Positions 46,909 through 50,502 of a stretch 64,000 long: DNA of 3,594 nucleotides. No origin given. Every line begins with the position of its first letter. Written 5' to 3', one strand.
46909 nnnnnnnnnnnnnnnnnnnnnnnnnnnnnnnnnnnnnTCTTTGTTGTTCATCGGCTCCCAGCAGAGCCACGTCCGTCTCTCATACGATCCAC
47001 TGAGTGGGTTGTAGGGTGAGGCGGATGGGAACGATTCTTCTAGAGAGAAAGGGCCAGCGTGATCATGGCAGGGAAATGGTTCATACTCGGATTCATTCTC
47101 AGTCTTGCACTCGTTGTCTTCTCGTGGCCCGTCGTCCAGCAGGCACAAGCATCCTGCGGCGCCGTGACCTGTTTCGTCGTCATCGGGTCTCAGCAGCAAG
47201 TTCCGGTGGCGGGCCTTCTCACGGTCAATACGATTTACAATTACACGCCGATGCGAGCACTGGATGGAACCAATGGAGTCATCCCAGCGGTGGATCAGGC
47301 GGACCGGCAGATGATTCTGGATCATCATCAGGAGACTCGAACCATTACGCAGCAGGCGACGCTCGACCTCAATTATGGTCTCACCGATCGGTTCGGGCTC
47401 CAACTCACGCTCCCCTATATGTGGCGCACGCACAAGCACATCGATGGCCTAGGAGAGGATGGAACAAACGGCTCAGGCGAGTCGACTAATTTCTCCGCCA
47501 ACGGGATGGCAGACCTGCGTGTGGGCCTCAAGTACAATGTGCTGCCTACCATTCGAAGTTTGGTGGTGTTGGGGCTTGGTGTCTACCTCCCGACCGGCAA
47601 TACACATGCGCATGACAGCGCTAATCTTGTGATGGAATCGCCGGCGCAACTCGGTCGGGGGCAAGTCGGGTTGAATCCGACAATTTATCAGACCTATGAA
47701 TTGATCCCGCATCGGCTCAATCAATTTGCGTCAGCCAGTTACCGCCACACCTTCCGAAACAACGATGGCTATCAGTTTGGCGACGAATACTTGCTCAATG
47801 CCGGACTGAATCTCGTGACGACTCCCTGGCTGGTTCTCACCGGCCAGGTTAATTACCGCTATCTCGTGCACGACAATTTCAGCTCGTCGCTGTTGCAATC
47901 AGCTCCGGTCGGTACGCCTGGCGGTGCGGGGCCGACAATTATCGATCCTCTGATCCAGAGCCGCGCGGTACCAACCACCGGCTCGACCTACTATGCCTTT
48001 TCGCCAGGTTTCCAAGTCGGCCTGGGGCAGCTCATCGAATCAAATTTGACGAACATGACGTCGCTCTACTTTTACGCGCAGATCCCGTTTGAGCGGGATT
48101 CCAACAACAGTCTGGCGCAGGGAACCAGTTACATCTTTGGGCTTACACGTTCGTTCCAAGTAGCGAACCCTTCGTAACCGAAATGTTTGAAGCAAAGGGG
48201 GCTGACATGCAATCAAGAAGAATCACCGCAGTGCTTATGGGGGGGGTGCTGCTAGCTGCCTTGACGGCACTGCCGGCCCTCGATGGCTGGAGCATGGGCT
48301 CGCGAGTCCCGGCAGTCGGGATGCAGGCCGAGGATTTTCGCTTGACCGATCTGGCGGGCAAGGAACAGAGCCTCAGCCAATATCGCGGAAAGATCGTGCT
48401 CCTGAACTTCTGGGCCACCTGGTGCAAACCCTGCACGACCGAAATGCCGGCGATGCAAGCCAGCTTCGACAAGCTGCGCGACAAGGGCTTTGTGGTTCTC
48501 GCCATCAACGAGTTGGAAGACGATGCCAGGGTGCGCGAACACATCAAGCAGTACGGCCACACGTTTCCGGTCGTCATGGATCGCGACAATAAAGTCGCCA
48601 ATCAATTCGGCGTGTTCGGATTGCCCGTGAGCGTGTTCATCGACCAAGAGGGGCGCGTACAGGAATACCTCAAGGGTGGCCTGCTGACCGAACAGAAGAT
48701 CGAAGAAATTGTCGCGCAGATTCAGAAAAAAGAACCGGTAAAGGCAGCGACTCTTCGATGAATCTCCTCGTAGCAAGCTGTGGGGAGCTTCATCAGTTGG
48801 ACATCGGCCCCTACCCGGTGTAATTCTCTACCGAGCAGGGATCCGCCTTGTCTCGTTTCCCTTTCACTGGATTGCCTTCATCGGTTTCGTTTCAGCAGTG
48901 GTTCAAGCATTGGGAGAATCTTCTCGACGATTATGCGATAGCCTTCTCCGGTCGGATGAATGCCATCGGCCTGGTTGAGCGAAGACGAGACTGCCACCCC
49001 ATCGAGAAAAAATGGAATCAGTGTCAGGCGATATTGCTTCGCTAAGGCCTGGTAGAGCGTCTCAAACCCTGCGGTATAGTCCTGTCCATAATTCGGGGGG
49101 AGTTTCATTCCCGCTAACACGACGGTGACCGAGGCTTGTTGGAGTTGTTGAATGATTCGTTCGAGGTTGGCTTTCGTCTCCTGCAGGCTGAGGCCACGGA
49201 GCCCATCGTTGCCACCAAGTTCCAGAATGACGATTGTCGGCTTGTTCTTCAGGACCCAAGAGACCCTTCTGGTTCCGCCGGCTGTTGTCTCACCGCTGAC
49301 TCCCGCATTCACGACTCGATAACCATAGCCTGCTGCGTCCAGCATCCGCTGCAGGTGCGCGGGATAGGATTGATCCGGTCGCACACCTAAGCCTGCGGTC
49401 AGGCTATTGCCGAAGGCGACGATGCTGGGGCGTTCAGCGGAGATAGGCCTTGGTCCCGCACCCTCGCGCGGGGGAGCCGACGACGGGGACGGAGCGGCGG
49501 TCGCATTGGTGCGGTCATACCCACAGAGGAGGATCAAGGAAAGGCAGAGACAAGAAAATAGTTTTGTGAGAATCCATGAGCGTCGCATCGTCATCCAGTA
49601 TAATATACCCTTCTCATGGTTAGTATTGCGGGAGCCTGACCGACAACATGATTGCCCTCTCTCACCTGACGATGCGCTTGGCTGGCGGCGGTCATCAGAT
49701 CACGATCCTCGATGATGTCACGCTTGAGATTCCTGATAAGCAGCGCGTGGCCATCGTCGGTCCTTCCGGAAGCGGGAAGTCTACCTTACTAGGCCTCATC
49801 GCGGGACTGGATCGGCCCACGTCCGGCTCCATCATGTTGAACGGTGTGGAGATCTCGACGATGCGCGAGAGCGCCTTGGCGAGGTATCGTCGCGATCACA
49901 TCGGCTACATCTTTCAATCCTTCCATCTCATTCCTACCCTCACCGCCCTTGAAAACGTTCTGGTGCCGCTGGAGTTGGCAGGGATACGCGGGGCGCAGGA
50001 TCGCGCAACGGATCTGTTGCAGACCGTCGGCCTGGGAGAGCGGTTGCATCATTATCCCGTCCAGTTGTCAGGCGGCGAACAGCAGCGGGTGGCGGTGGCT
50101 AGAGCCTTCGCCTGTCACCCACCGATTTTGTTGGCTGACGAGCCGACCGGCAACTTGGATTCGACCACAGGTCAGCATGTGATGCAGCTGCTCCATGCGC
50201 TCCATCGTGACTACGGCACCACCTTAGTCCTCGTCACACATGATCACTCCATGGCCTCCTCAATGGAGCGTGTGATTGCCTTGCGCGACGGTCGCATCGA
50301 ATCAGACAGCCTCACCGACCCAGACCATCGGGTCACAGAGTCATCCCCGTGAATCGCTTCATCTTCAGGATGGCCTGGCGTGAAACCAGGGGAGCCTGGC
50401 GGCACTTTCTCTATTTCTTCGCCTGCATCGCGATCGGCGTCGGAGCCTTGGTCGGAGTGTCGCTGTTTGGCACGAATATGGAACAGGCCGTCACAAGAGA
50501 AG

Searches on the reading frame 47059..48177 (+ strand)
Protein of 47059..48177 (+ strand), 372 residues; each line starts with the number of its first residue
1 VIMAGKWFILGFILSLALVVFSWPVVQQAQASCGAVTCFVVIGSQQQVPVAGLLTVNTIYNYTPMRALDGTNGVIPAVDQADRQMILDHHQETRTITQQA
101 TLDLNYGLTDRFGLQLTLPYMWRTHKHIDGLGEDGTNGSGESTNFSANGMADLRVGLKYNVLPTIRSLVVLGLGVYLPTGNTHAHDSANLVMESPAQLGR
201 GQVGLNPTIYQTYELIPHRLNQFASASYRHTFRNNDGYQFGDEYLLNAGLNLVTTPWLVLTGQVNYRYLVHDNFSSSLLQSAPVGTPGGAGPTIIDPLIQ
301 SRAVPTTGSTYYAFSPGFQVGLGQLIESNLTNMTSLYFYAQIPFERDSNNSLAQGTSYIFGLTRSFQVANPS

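Call 87: search_protein_families(library=pfam, proteins=[window:47059-48177:+], max_evalue=0.000001)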
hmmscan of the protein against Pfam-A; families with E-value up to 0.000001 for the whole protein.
window:47059-48177:+ (372 aa): 1 family
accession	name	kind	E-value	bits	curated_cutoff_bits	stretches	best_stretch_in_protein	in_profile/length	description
PF13557.12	Phenol_MetA_deg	-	3.2e-09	37.6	22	1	106-259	35-175/242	Putative MetA-pathway of phenol degradation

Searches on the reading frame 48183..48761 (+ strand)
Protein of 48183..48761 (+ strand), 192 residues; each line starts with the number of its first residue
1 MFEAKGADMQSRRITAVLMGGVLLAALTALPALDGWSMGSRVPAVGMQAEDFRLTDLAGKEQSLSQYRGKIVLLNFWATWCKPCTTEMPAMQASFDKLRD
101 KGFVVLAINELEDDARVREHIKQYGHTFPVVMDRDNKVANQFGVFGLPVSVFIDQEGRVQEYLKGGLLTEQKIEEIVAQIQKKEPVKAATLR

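Call 87: search_protein_families(library=pfam, proteins=[window:48183-48761:+], max_evalue=0.000001)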
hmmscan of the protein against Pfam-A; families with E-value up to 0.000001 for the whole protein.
window:48183-48761:+ (192 aa): 5 families
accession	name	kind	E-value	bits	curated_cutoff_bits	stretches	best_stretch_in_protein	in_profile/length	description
PF00578.27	AhpC-TSA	-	9.1e-31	106.8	26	1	45-161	1-123/124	AhpC/TSA family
PF08534.16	Redoxin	-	2.1e-24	86.5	26.6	1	45-168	2-137/148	Redoxin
PF13905.12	Thioredoxin_8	-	2.6e-13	50.5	27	1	69-159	1-94/94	Thioredoxin-like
PF00085.26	Thioredoxin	-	1.5e-07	31.8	23.5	0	68-114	17-62/103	Thioredoxin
PF13098.12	Thioredoxin_2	-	3.4e-07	31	27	1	68-172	4-99/104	Thioredoxin-like domain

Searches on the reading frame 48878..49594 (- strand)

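Call 87: search_protein_families(library=pfam, proteins=[window:48878-49594:-], max_evalue=0.000001)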
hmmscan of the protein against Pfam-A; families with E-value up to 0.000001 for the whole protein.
window:48878-49594:- (238 aa): 3 families
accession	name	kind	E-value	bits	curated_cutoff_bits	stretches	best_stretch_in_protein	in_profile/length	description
PF13472.12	Lipase_GDSL_2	-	4.8e-31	109.1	32.9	1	60-221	1-178/178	GDSL-like Lipase/Acylhydrolase family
PF00657.28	Lipase_GDSL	-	5.9e-20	72.8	23.6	1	58-226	1-208/208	GDSL-like Lipase/Acylhydrolase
PF25182.1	NonGDSL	-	8.5e-07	28.9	80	1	57-167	29-143/220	Non-GDSL lipase-like family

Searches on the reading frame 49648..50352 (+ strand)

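Call 87: search_protein_families(library=pfam, proteins=[window:49648-50352:+], max_evalue=0.000001)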
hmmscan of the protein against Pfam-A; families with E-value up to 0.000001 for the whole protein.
window:49648-50352:+ (234 aa): 2 families
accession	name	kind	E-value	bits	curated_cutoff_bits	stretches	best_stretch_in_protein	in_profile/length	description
PF00005.33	ABC_tran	-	7.2e-37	127.5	25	1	21-167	1-136/137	ABC transporter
PF02463.25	SMC_N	-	1.2e-08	35.1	40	0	122-213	125-212/220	RecF/RecN/SMC N terminal domain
